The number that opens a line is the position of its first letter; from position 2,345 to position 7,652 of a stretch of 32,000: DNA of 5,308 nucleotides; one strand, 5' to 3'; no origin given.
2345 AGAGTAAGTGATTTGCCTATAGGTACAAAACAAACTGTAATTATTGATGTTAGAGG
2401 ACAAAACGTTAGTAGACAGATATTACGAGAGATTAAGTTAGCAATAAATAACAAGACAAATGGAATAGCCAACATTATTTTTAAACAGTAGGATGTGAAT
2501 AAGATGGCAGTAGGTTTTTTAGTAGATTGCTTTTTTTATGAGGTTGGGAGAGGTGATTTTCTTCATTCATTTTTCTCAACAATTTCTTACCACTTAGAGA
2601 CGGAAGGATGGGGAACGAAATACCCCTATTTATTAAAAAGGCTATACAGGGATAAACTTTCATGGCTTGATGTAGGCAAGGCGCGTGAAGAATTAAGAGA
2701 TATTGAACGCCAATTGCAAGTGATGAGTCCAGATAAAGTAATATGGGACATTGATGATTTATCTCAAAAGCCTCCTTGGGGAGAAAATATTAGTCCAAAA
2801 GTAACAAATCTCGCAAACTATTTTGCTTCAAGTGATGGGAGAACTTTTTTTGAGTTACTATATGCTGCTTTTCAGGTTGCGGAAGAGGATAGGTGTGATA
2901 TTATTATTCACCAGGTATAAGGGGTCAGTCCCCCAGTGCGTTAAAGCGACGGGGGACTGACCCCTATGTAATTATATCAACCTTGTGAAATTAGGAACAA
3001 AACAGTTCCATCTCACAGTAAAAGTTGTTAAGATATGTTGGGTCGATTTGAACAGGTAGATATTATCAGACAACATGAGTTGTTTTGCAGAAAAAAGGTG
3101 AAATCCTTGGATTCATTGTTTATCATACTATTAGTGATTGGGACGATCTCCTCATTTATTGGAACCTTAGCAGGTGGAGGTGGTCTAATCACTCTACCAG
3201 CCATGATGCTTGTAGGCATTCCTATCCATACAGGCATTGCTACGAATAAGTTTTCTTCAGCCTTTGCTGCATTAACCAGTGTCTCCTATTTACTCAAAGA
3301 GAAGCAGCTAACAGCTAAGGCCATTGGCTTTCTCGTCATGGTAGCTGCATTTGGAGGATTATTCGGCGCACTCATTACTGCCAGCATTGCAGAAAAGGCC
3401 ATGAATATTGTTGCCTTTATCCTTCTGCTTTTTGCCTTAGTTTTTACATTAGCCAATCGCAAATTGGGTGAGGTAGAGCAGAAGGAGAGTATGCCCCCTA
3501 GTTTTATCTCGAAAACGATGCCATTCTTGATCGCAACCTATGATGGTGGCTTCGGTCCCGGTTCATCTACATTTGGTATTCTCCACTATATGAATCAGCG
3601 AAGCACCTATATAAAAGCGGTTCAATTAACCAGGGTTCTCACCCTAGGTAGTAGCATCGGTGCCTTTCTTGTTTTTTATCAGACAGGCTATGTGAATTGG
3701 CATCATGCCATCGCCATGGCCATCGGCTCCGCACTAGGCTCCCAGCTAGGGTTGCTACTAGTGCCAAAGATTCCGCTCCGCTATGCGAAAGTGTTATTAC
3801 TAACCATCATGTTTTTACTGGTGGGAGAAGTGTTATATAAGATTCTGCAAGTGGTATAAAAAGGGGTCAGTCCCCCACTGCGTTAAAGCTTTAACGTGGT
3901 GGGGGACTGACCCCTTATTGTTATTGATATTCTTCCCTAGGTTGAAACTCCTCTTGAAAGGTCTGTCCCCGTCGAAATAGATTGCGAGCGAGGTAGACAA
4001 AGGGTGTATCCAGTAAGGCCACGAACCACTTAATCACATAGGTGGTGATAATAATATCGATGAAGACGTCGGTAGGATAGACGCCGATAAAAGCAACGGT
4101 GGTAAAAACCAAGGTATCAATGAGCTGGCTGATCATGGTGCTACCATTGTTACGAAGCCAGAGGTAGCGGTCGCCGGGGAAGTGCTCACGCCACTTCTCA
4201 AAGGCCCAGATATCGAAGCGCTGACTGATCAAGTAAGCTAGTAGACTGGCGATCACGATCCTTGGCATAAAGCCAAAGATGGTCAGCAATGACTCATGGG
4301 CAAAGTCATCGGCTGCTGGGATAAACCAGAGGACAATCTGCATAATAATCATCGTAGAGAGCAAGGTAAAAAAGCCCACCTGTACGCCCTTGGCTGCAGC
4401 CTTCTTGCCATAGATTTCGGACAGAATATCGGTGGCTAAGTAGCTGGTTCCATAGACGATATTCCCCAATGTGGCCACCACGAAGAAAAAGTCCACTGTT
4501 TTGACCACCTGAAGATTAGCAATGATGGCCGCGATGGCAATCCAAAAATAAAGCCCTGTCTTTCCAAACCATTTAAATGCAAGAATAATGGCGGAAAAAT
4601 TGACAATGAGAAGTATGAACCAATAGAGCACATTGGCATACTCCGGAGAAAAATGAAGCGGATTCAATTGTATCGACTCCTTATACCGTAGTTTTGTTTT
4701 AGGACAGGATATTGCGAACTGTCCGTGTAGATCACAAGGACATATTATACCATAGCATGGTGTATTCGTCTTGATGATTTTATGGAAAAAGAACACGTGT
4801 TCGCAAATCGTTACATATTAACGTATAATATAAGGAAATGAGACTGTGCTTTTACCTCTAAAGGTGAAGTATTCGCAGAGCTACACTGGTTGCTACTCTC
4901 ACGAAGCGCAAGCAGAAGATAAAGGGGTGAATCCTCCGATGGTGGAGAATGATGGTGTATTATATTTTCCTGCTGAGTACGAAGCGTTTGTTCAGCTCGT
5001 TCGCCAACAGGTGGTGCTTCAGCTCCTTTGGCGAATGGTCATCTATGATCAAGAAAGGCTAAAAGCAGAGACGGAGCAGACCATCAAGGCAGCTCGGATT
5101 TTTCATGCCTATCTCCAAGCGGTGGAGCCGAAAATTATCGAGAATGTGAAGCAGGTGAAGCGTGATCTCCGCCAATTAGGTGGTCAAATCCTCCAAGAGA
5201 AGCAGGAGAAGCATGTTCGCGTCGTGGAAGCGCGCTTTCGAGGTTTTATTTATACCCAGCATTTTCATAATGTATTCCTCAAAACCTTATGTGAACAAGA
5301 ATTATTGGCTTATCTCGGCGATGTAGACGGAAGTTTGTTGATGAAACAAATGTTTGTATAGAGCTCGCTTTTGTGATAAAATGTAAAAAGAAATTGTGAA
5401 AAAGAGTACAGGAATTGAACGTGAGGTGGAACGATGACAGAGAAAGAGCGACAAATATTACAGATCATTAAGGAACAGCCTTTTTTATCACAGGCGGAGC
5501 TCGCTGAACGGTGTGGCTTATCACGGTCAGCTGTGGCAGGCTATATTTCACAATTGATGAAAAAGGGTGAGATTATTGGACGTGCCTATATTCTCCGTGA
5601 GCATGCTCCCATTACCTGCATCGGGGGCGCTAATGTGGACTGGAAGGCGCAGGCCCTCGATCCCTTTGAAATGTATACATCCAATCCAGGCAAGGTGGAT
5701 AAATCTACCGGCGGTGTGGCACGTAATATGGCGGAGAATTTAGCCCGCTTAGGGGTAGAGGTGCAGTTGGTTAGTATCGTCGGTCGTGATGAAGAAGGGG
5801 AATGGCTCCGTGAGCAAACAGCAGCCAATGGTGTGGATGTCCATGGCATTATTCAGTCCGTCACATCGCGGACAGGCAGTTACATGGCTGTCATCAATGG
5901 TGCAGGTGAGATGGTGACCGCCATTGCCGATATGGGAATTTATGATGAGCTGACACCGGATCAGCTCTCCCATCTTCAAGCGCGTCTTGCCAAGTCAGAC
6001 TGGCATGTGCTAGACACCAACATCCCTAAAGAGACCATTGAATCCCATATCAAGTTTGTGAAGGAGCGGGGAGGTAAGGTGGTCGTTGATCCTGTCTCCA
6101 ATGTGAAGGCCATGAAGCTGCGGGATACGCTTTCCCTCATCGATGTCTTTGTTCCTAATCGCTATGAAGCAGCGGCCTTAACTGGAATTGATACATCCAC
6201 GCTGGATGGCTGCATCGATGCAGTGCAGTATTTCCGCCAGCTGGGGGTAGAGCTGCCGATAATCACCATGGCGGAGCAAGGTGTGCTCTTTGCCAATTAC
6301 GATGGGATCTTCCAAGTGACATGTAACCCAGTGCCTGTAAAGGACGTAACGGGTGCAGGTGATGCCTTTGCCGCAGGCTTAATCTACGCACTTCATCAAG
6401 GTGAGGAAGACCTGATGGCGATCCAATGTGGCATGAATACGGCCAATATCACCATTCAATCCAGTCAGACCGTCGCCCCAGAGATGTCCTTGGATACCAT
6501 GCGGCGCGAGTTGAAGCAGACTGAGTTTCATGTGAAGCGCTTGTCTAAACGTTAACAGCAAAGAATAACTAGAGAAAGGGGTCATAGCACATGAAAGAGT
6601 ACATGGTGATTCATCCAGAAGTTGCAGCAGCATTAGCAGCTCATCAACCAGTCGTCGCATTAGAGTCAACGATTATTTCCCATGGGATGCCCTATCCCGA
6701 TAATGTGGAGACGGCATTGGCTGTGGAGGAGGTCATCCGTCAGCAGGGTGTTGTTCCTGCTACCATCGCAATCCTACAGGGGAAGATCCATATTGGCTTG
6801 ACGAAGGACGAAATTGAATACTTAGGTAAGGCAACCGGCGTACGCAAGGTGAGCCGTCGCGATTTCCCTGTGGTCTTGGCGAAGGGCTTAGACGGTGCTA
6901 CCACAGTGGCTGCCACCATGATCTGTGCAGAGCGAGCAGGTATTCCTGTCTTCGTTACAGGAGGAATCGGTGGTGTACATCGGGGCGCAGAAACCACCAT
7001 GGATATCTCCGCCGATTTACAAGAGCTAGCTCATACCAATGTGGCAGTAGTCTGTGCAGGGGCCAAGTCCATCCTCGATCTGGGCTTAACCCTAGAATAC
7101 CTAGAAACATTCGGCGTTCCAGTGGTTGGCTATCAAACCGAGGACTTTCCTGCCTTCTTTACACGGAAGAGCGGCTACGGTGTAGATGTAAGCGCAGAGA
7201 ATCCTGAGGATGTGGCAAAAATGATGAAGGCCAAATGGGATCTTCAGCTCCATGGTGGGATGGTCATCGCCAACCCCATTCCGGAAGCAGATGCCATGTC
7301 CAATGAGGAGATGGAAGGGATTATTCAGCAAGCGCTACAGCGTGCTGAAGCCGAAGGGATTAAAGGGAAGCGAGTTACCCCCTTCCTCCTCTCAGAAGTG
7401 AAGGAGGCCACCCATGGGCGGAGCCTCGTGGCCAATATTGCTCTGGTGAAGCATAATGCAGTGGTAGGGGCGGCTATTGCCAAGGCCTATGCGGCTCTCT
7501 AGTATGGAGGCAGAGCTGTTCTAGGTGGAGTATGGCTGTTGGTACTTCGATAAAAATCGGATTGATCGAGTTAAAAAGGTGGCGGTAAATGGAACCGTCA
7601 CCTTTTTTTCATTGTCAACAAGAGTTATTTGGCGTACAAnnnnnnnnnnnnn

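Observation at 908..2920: Orphan nuclease-toxin/immunity pair whose toxin has a membrane-anchored N-terminal region of no recognisable delivery type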

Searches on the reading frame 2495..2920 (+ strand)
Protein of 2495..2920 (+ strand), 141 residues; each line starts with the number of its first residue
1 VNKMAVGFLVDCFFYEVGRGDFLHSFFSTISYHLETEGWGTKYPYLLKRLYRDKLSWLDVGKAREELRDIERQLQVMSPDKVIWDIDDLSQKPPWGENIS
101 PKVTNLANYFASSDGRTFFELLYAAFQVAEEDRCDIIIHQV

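Call 3: search_protein_families(library=pfam, proteins=[window:2495-2920:+], max_evalue=1)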
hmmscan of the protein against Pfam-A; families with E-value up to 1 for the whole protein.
window:2495-2920:+ (141 aa): 1 family
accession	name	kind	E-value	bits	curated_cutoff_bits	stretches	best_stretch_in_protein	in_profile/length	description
PF15601.11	Imm70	-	9.5e-53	177.8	26.7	1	9-138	2-131/131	Immunity protein 70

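Call 4: search_protein_families(library=ncbifam, proteins=[window:2495-2920:+], max_evalue=1)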
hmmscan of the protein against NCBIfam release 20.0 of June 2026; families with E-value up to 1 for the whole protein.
window:2495-2920:+ (141 aa): 0 families

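Call 32: search_solved_structures(query=window:2495-2920:+, max_evalue=10, show_alignments=1)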
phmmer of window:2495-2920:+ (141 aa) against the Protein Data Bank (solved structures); distinct sequences matched with E-value up to 10: 2.
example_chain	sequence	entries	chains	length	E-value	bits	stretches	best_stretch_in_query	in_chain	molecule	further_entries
8g8i_A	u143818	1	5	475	2.5e-06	30.7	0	12-51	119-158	C3HR3_9r_shift4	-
8pjy_A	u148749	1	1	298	0.22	14.7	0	9-49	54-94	SAKe6EEref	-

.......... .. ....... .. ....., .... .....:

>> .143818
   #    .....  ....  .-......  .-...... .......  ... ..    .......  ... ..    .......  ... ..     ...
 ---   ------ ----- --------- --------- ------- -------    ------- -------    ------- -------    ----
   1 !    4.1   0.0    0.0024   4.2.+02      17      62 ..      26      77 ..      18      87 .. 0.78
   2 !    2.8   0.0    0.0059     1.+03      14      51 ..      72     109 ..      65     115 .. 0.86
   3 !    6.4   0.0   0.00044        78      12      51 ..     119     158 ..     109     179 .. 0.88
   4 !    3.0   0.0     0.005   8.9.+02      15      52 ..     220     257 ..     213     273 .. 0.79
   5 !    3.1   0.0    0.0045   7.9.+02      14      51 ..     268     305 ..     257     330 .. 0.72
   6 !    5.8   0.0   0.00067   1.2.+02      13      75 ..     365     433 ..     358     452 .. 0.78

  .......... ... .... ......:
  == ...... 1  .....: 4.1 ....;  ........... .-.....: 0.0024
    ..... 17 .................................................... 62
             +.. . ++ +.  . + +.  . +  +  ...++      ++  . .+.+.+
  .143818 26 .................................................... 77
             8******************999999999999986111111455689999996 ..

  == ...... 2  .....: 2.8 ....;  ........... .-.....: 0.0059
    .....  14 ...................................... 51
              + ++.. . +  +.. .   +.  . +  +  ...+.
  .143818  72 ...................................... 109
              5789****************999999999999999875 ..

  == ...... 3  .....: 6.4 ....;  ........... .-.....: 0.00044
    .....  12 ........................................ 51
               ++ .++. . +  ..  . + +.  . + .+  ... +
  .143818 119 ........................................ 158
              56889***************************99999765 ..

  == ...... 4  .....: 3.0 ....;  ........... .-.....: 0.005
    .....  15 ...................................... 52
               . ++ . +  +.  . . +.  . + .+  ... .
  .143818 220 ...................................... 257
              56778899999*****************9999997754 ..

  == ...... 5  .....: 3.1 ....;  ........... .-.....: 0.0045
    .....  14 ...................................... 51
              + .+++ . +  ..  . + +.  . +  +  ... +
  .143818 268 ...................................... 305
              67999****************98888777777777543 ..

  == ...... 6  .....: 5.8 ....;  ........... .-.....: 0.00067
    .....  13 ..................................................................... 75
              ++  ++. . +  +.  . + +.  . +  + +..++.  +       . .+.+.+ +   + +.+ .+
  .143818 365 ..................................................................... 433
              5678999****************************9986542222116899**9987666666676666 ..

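Call 69: search_protein_families(library=padloc, proteins=[window:2495-2920:+], max_evalue=0.1)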
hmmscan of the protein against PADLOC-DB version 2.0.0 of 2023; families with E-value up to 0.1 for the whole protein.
window:2495-2920:+ (141 aa): 0 families

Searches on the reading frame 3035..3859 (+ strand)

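Call 28: search_protein_families(library=pfam, proteins=[window:3035-3859:+], max_evalue=0.001)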
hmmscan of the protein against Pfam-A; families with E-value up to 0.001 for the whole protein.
window:3035-3859:+ (274 aa): 1 family
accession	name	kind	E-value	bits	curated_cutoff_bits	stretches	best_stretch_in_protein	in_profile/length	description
PF01925.25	TauE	-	3.7e-33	115.6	32.6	1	32-263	1-234/237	Sulfite exporter TauE/SafE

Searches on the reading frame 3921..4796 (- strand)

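Call 28: search_protein_families(library=pfam, proteins=[window:3921-4796:-], max_evalue=0.001)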
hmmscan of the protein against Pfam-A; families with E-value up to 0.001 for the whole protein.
window:3921-4796:- (291 aa): 1 family
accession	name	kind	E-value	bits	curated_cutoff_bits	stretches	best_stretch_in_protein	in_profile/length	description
PF02592.20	Vut_1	-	5.1e-53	180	27.2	1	109-270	1-152/152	Putative vitamin uptake transporter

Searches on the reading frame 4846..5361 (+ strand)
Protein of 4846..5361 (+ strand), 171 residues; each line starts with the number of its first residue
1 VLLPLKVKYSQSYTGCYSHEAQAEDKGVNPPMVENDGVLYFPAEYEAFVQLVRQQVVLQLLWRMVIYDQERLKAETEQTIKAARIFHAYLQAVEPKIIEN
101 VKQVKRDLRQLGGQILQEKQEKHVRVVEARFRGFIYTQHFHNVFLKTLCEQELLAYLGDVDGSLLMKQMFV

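Call 28: search_protein_families(library=pfam, proteins=[window:4846-5361:+], max_evalue=0.001)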
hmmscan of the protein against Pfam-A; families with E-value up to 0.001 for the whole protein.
window:4846-5361:+ (171 aa): 0 families

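Call 53: search_protein_families(library=pfam, proteins=[window:4846-5361:+], max_evalue=1)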
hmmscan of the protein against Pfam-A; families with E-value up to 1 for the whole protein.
window:4846-5361:+ (171 aa): 1 family
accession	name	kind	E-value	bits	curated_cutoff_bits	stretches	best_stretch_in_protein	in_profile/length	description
PF21256.2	TetR_C_5-like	-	0.053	14.1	27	1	59-98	26-66/127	Tetracyclin repressor-like, C-terminal domain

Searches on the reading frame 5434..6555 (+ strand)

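Call 28: search_protein_families(library=pfam, proteins=[window:5434-6555:+], max_evalue=0.001)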
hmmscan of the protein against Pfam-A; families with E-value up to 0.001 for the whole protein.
window:5434-6555:+ (373 aa): 11 families
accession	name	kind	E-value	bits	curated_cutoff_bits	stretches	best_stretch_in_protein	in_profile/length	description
PF00294.29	PfkB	-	2.4e-53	181.9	25.8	1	60-349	4-298/302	pfkB family carbohydrate kinase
PF13412.12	HTH_24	-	2.4e-12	46.7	21.9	1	1-45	1-45/48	Winged helix-turn-helix DNA-binding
PF08543.17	Phos_pyr_kin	-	1.2e-07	31.8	27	1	200-342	73-233/246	Phosphomethylpyrimidine kinase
PF08279.18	HTH_11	-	2e-07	31.2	25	1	5-49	2-48/55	HTH domain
PF01047.28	MarR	-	5e-06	26.7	24.6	1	2-45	2-45/59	MarR family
PF13404.12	HTH_AsnC-type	-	7.1e-06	26.2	27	1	1-35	1-35/42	AsnC-type helix-turn-helix domain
PF09339.16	HTH_IclR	-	1.3e-05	25.3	22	1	7-45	7-46/52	IclR helix-turn-helix domain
PF12802.13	MarR_2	-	0.0001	22.8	27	1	5-47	7-50/61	MarR family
PF25270.1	Khk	-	0.00012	21.8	35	1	208-341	217-347/365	Prokaryotic ketohexokinase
PF01381.28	HTH_3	-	0.00075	19.9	23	0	18-39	10-31/55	Helix-turn-helix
PF04545.22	Sigma70_r4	-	0.00099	19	24.1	0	2-34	6-37/50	Sigma-70, region 4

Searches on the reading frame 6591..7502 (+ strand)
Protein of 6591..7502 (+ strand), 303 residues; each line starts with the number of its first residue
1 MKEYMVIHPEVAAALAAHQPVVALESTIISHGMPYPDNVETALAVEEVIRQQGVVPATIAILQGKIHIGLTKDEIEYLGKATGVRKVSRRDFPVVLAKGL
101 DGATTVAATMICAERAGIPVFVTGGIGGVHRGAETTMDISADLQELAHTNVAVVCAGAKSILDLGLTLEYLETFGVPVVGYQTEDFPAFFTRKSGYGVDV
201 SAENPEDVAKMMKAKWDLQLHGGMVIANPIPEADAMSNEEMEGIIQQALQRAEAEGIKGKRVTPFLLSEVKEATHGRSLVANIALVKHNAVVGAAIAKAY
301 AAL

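Call 28: search_protein_families(library=pfam, proteins=[window:6591-7502:+], max_evalue=0.001)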
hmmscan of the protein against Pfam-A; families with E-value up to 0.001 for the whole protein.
window:6591-7502:+ (303 aa): 1 family
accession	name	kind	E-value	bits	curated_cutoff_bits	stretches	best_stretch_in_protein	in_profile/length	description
PF04227.17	Indigoidine_A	-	1.8e-135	451.3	25.2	1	10-298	1-290/291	Indigoidine synthase A like protein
